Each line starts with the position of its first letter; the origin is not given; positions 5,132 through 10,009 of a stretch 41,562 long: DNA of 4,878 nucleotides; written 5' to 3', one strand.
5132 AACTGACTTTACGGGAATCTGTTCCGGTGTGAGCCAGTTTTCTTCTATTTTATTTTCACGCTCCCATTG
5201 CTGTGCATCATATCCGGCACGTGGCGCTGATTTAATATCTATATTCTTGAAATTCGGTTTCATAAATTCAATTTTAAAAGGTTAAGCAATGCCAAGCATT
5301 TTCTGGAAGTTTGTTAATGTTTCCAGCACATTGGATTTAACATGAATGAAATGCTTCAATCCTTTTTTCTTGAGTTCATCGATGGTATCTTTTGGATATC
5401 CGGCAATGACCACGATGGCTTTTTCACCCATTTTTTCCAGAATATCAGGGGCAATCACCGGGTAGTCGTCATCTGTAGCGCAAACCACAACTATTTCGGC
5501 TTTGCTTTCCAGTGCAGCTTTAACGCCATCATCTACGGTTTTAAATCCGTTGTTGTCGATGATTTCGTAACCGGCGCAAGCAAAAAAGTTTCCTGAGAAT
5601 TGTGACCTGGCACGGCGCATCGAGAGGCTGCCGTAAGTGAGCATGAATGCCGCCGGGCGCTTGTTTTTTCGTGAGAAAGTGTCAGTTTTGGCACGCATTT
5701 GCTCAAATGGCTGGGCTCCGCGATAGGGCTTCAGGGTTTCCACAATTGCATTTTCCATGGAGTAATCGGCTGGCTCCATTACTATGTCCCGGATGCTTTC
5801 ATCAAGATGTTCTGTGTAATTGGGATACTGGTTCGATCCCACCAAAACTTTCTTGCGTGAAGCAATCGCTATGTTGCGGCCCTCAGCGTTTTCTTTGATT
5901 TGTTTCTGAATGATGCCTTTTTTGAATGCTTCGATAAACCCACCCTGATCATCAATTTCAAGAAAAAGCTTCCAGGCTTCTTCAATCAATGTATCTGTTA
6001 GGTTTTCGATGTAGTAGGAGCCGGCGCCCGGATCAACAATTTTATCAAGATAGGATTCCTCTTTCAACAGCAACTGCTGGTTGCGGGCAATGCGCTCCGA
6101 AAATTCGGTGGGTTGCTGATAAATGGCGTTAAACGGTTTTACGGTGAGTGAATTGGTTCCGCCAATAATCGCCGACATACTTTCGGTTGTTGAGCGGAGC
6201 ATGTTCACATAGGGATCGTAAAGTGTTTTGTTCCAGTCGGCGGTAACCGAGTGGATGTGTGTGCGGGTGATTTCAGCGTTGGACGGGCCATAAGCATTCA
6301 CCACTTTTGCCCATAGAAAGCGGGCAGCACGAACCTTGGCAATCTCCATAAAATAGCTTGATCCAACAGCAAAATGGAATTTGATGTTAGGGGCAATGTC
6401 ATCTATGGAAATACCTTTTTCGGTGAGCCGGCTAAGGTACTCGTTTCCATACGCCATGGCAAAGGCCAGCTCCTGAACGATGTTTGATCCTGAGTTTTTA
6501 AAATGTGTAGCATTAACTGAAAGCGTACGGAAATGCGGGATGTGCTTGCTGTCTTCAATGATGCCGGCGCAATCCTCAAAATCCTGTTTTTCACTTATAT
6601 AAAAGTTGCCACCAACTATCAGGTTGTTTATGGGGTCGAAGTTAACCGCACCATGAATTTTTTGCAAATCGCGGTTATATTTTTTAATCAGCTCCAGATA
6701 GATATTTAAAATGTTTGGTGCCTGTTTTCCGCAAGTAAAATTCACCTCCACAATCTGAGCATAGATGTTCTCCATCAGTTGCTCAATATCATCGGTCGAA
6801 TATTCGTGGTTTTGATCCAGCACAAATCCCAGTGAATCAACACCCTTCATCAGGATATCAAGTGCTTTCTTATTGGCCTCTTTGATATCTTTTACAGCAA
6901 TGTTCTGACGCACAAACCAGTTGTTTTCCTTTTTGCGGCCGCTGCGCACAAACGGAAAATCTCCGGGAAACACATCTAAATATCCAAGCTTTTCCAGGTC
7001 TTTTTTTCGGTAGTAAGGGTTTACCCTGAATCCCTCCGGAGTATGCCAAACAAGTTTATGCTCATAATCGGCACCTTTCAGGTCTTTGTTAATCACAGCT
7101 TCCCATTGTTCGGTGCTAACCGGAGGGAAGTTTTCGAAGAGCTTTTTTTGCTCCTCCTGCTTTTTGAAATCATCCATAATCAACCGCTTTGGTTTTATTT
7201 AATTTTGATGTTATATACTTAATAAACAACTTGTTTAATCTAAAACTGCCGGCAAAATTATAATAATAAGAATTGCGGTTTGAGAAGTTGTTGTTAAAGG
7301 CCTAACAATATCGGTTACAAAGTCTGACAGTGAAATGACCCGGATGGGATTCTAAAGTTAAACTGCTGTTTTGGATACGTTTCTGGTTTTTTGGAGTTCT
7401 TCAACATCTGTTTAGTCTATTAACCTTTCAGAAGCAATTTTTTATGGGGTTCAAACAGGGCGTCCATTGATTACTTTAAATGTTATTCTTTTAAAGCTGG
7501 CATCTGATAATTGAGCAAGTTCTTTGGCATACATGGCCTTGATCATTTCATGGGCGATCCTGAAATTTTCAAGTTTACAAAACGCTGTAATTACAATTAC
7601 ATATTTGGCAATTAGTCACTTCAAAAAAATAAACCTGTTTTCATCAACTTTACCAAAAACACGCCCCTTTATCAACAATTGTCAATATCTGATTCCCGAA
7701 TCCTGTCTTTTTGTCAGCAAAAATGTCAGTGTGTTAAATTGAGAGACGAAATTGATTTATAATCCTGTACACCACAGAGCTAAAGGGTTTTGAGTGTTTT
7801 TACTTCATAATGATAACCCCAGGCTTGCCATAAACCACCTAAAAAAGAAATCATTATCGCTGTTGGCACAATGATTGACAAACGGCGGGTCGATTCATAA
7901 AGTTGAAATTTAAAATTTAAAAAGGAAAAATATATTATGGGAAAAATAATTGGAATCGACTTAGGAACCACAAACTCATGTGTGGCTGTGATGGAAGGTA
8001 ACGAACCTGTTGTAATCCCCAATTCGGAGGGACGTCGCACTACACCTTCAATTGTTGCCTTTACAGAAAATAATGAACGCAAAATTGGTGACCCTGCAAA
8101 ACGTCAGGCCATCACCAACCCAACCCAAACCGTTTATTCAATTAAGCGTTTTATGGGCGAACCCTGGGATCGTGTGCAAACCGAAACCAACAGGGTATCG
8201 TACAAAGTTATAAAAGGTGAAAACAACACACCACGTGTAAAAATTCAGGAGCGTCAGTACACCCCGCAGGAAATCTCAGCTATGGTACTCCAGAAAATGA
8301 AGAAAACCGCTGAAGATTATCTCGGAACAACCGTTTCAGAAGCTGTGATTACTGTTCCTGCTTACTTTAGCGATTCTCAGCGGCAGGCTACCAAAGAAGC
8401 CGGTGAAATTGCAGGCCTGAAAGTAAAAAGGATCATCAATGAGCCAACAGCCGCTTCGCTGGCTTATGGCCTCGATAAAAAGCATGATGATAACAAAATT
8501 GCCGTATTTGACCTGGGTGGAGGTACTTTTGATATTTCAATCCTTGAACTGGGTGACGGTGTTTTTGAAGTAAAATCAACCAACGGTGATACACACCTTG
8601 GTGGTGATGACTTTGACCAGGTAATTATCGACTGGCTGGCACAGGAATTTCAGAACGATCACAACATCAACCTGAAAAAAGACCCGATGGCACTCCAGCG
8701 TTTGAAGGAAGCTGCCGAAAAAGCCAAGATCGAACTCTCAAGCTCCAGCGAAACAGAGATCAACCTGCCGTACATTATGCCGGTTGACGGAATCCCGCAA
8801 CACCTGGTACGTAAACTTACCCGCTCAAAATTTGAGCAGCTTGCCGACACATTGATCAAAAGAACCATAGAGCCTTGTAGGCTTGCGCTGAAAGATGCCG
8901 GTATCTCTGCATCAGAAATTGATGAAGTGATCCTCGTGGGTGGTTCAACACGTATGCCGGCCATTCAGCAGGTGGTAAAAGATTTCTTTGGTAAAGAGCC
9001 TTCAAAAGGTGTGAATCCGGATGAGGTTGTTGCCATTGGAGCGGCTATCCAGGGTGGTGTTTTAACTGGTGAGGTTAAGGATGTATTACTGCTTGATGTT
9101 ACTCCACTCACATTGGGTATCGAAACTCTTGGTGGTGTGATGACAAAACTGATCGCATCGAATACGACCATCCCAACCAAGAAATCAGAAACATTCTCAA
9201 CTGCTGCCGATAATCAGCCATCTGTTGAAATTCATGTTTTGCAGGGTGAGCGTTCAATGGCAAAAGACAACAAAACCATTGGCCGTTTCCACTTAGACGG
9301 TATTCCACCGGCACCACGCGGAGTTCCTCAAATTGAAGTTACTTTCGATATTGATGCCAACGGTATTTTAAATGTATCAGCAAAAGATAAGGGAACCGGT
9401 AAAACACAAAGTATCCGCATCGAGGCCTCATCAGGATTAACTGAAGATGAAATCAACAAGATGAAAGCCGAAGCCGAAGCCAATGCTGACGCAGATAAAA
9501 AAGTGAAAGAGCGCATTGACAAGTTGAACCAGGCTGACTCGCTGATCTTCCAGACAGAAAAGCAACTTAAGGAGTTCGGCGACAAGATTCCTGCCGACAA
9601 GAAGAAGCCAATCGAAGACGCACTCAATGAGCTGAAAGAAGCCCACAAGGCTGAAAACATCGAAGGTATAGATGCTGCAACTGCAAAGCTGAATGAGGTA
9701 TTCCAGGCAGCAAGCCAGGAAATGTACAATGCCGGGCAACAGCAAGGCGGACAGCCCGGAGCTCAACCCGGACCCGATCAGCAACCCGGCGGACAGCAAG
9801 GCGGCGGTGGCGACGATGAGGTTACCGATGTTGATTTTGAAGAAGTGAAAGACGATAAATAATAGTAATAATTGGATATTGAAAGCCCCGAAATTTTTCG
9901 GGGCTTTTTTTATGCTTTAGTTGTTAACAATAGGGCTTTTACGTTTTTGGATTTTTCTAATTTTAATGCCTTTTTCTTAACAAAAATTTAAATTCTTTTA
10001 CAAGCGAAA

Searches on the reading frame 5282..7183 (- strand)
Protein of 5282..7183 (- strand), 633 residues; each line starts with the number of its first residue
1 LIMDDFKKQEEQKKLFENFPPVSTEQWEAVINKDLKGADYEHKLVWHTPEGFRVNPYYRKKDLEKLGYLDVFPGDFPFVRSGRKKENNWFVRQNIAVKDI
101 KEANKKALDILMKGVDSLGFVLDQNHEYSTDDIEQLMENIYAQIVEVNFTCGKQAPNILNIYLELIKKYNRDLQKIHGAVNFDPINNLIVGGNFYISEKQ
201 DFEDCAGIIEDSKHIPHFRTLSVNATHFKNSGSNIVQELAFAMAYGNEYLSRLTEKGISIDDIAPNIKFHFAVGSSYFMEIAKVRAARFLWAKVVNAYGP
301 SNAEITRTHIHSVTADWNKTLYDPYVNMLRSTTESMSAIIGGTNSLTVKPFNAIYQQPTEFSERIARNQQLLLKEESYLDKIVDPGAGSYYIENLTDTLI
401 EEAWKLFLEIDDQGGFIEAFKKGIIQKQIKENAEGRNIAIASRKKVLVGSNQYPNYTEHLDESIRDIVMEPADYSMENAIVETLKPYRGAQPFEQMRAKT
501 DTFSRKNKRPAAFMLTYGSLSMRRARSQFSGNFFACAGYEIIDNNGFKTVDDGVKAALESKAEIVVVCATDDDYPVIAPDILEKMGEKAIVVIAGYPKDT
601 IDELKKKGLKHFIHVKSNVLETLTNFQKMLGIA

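Call 7: search_protein_families(library=pfam, proteins=[window:5282-7183:-], max_evalue=0.001)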
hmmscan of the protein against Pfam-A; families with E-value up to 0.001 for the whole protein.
window:5282-7183:- (633 aa): 1 family
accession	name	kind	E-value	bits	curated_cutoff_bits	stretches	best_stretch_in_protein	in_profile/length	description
PF01642.28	MM_CoA_mutase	-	1.1e-149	499.7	22.1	1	48-543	2-505/512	Methylmalonyl-CoA mutase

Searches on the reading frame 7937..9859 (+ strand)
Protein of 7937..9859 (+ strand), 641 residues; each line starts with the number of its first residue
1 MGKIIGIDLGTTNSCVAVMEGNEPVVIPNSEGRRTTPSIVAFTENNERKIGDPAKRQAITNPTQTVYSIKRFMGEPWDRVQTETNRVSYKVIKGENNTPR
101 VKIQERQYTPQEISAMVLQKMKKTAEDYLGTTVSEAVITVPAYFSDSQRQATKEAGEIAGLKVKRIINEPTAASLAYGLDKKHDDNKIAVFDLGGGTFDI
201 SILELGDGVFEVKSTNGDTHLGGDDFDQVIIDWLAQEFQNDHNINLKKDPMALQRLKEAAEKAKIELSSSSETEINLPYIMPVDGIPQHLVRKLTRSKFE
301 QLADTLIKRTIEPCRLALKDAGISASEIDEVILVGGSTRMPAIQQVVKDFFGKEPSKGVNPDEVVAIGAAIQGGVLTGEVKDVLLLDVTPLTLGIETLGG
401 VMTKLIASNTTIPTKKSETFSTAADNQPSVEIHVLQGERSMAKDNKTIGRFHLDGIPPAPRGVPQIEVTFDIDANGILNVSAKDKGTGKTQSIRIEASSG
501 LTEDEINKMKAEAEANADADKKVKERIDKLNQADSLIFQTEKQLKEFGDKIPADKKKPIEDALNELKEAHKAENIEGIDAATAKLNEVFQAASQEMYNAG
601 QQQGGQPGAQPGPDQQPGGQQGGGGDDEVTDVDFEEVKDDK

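Call 7: search_protein_families(library=pfam, proteins=[window:7937-9859:+], max_evalue=0.001)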
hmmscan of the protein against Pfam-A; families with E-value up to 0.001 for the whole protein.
window:7937-9859:+ (641 aa): 3 families
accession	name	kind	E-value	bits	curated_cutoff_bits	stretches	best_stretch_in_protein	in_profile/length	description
PF00012.26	HSP70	-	6.6e-266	883.7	20.6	1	4-597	1-598/599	Hsp70 protein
PF06723.19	MreB_Mbl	-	6.1e-18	65.2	27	1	116-370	76-316/327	MreB/Mbl protein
PF14450.12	FtsA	-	2.3e-05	25.2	31.8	0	190-354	2-106/127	Cell division protein FtsA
